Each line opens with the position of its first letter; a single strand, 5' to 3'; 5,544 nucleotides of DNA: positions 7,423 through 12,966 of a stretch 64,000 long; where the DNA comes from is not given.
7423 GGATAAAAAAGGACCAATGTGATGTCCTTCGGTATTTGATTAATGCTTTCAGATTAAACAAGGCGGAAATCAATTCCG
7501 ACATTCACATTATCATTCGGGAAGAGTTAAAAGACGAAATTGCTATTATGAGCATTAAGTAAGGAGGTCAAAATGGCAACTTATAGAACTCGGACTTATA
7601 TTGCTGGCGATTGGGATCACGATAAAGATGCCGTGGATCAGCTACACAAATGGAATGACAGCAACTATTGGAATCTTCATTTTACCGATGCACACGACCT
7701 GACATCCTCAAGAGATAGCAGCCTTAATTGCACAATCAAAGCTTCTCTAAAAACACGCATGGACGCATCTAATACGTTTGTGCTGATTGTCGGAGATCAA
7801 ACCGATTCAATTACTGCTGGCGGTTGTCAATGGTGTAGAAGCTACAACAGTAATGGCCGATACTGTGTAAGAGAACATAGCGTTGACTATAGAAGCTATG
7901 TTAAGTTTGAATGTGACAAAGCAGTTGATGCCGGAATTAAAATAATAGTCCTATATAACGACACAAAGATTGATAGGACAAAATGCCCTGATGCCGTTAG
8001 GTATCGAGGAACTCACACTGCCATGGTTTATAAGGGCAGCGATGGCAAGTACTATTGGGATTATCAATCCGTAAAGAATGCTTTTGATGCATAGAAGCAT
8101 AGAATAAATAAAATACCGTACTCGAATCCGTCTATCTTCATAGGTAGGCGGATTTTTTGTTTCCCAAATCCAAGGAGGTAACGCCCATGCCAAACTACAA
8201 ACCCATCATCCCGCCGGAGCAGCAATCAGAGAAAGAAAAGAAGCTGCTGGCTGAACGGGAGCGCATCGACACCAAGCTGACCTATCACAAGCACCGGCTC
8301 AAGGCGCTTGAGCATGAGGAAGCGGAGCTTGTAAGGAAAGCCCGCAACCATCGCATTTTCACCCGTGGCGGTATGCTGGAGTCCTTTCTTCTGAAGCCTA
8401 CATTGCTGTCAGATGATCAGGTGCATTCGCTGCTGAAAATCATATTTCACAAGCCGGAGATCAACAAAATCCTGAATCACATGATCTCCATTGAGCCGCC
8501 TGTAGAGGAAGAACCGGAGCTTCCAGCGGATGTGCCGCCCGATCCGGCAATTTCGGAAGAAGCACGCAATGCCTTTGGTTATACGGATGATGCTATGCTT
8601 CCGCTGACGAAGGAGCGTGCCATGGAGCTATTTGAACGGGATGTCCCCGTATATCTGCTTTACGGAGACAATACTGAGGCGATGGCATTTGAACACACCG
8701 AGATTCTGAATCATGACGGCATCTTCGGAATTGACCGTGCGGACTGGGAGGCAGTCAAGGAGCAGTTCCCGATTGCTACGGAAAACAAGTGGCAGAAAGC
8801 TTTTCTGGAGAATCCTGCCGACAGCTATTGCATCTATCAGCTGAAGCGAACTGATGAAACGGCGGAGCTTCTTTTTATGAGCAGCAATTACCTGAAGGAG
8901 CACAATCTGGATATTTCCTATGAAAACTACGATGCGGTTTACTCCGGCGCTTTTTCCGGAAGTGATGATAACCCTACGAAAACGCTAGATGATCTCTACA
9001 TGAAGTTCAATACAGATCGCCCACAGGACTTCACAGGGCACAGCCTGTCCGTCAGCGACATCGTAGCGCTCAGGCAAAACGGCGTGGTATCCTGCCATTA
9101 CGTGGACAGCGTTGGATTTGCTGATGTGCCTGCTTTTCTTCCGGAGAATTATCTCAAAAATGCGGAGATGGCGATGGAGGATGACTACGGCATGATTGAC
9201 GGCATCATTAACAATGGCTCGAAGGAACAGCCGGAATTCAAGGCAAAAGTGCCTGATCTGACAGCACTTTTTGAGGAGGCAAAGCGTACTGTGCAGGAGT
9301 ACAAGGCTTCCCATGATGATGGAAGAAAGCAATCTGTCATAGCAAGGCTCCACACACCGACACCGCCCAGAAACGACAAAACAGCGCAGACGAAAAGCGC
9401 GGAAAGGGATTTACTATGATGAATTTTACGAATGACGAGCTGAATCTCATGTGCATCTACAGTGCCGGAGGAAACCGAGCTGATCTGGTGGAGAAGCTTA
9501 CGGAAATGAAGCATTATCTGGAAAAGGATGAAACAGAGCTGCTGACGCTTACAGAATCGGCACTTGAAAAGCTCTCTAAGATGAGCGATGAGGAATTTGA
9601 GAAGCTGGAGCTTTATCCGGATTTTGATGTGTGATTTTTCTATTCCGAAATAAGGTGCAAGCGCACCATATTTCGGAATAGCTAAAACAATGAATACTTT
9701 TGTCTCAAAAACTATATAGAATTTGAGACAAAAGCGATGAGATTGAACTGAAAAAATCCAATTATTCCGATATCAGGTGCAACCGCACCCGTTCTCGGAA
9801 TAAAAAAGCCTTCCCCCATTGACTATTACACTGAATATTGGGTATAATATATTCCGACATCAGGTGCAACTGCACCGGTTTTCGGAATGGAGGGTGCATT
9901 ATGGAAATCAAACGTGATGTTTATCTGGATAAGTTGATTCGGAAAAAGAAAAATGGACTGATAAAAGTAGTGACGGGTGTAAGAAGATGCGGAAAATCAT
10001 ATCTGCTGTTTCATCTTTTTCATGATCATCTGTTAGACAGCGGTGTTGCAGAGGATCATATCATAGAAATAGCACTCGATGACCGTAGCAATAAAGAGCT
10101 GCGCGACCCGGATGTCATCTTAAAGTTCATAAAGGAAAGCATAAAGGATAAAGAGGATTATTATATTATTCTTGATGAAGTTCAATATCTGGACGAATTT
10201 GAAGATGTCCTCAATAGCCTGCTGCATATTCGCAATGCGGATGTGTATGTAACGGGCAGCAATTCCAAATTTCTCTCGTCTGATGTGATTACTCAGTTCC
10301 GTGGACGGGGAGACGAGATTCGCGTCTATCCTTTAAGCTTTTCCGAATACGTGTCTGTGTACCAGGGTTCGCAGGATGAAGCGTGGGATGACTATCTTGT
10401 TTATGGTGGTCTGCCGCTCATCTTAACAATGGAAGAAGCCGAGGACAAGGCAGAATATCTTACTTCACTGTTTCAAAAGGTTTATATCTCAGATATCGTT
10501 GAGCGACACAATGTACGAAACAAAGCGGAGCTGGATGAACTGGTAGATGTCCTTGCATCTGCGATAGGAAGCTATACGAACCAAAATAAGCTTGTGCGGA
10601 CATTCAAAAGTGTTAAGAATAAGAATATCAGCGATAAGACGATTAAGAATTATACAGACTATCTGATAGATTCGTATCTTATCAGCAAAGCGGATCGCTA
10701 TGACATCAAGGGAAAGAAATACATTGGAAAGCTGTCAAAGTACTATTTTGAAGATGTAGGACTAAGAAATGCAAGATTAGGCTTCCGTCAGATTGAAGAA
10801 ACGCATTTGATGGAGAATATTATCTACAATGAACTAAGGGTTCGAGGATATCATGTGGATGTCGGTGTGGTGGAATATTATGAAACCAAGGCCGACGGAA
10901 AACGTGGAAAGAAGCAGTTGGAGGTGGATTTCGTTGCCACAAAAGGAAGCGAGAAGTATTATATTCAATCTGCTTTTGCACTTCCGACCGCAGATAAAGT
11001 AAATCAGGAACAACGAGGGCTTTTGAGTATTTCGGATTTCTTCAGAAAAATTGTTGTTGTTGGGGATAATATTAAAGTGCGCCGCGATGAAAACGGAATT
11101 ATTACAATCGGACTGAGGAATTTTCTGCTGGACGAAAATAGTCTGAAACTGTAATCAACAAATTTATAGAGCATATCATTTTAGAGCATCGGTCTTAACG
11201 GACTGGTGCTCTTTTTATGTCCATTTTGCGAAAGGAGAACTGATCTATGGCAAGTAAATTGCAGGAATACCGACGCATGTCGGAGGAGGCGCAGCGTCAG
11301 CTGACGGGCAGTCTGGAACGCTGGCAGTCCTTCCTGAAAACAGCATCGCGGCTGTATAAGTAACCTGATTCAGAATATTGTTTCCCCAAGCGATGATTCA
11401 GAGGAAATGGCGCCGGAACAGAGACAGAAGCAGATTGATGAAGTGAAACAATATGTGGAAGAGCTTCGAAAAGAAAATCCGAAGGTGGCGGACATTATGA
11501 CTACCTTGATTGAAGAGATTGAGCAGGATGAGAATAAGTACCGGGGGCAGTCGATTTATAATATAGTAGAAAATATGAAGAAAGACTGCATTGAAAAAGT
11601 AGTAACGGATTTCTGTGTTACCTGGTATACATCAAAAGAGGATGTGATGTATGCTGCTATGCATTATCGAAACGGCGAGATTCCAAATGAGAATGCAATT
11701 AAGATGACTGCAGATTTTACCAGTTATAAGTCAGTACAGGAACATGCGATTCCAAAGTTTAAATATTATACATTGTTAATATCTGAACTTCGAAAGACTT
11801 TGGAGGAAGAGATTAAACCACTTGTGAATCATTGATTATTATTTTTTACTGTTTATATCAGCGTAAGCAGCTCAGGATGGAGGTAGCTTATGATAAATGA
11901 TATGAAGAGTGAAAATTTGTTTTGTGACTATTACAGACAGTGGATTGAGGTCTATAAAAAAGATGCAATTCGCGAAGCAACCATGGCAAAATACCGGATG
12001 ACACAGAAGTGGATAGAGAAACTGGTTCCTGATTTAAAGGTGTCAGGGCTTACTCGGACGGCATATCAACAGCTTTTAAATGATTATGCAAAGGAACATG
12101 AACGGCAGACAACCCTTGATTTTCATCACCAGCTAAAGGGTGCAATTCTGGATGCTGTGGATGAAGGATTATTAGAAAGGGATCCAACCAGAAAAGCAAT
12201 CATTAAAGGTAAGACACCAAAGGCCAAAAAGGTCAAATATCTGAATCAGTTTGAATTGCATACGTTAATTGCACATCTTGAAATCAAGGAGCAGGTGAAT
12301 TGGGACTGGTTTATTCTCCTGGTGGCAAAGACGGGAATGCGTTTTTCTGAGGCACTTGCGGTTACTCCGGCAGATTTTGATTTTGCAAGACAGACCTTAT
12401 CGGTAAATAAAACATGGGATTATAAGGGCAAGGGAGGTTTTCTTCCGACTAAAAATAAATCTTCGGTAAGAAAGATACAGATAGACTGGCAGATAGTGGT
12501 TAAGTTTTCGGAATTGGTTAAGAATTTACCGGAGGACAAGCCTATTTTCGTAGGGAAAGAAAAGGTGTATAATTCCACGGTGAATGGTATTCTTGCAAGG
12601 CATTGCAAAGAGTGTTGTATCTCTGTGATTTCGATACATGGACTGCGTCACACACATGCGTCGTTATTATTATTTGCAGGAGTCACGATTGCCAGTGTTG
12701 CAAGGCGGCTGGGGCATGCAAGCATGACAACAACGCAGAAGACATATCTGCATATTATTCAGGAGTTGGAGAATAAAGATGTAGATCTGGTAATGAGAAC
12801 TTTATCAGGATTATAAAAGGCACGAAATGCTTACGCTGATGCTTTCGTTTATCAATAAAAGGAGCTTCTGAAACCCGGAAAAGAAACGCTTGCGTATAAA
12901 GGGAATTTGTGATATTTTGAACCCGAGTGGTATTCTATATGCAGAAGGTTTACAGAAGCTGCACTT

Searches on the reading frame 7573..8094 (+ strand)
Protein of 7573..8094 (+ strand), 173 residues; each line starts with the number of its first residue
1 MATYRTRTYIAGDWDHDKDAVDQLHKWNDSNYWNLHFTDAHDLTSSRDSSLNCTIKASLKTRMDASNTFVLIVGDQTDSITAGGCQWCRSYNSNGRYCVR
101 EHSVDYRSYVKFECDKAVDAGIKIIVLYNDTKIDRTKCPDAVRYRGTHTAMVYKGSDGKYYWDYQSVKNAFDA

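Call 3: search_protein_families(library=pfam, proteins=[window:7573-8094:+], max_evalue=0.01)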
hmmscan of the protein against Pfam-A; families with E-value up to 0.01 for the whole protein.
window:7573-8094:+ (173 aa): 1 family
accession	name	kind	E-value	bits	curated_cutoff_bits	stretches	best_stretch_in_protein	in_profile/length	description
PF08937.16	ThsB_TIR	-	7.3e-10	39.6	21.2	1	15-79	7-72/100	Thoeris protein ThsB, TIR-like domain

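Call 4: search_protein_families(library=padloc, proteins=[window:7573-8094:+], max_evalue=0.01)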
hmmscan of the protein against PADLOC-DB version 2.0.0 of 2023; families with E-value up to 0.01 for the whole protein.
window:7573-8094:+ (173 aa): 5 families
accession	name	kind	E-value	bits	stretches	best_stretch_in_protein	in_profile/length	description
PDLC00427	ThsB1|ThsB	-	2.8e-84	279.2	1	3-172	2-170/170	TIR-like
PDLC00429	ThsB1|ThsB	-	2.8e-24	84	1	3-143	2-118/167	TIR-like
PDLC00440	ThsB2|ThsB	-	1.2e-15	56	1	3-79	2-76/169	TIR-like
PDLC00432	ThsB1|ThsB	-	2.8e-14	51.4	2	7-92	4-94/202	TIR-like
PDLC00421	ThsB1|ThsB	-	5.4e-14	50.3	1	16-79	23-87/180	TIR-like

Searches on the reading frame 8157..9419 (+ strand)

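Call 3: search_protein_families(library=pfam, proteins=[window:8157-9419:+], max_evalue=0.01)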
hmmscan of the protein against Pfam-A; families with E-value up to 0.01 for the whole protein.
window:8157-9419:+ (420 aa): 3 families
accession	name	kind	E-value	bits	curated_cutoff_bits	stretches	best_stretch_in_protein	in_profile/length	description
PF14191.11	YodL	-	1.2e-28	100.4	24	1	224-327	2-98/98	YodL-like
PF14195.11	DUF4316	-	1.7e-18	66.6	25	1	329-362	1-35/43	Domain of unknown function (DUF4316)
PF12958.12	DUF3847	-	8.7e-16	58.2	40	1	28-106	3-81/81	Protein of unknown function (DUF3847)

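Call 4: search_protein_families(library=padloc, proteins=[window:8157-9419:+], max_evalue=0.01)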
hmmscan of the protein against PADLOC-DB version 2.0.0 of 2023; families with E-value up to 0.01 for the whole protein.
window:8157-9419:+ (420 aa): 0 families

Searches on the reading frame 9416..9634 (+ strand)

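Call 73: search_protein_families(library=pfam, proteins=[window:9416-9634:+], max_evalue=0.001)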
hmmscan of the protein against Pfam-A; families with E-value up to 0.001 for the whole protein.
window:9416-9634:+ (72 aa): 1 family
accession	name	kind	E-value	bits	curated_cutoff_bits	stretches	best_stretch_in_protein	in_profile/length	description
PF14203.11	TTRAP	-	9.8e-22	77.3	27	1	4-68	1-62/62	Putative transposon-transfer assisting protein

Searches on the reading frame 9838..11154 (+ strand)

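Call 73: search_protein_families(library=pfam, proteins=[window:9838-11154:+], max_evalue=0.001)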
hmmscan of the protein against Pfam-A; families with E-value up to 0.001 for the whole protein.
window:9838-11154:+ (438 aa): 2 families
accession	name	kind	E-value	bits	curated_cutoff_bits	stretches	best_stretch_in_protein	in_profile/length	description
PF13173.12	AAA_14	-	2.4e-34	118.6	27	1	42-171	4-128/129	AAA domain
PF13635.12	DUF4143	-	3.8e-22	79.2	28.1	1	218-376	2-155/160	Domain of unknown function (DUF4143)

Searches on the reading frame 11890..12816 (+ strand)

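Call 73: search_protein_families(library=pfam, proteins=[window:11890-12816:+], max_evalue=0.001)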
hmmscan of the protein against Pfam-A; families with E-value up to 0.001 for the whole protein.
window:11890-12816:+ (308 aa): 2 families
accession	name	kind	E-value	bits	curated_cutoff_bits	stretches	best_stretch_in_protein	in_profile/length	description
PF00589.27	Phage_integrase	-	9.5e-20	71.5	27.1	1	117-289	2-168/172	Phage integrase family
PF13102.12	Phage_int_SAM_5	-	0.00026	21.7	22.3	1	11-101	2-94/98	Phage integrase SAM-like domain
